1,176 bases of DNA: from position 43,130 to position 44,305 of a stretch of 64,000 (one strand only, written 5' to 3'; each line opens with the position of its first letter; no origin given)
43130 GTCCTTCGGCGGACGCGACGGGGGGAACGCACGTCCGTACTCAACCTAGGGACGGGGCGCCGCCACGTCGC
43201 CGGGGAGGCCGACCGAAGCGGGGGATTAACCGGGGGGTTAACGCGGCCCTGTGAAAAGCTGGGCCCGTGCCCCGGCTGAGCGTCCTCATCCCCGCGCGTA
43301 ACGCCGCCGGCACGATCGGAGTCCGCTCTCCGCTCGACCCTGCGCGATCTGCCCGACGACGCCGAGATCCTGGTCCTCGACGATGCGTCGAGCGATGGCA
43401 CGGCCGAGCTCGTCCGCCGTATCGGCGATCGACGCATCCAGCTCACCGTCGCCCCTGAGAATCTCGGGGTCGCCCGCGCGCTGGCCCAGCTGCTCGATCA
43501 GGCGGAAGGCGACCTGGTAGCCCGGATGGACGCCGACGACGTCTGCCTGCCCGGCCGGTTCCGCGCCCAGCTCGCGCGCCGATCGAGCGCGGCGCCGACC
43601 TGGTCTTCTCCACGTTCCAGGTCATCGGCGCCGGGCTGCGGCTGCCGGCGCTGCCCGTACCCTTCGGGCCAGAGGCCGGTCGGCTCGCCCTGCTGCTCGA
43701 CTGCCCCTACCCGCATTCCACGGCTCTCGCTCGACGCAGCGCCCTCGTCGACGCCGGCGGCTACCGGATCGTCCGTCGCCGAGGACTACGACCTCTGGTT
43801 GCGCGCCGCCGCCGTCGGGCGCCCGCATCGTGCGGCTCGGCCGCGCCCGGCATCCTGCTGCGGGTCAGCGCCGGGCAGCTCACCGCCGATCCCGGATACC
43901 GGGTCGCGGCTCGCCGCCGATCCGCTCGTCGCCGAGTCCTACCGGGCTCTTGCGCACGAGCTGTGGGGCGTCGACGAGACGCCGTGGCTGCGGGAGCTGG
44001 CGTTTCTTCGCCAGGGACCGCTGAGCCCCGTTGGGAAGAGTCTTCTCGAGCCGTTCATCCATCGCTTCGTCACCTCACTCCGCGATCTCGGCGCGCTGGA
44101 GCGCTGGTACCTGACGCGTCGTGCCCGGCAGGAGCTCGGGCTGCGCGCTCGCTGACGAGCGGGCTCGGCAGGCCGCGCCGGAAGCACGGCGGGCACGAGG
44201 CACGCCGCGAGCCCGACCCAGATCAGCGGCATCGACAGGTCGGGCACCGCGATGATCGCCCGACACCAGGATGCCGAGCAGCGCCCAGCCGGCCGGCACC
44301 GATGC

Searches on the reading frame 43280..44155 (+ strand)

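Call 12: search_protein_families(library=pfam, proteins=[window:43280-44155:+], max_evalue=0.01)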
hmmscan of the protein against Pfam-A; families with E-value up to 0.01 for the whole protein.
window:43280-44155:+ (291 aa): 4 families
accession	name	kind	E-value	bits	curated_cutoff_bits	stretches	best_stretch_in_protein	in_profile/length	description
PF00535.33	Glycos_transf_2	-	5.1e-17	62.7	23.3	1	16-99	16-101/168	Glycosyl transferase family 2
PF13641.12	Glyco_tranf_2_3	-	2.6e-07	31.4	27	1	16-181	19-199/230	Glycosyltransferase like family 2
PF10111.15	Glyco_tranf_2_2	-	0.00019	21.5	27.3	1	26-99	28-104/276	Glycosyltransferase like family 2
PF13704.12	Glyco_tranf_2_4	-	0.0061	17.5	27.5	0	29-87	21-82/98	Glycosyl transferase family 2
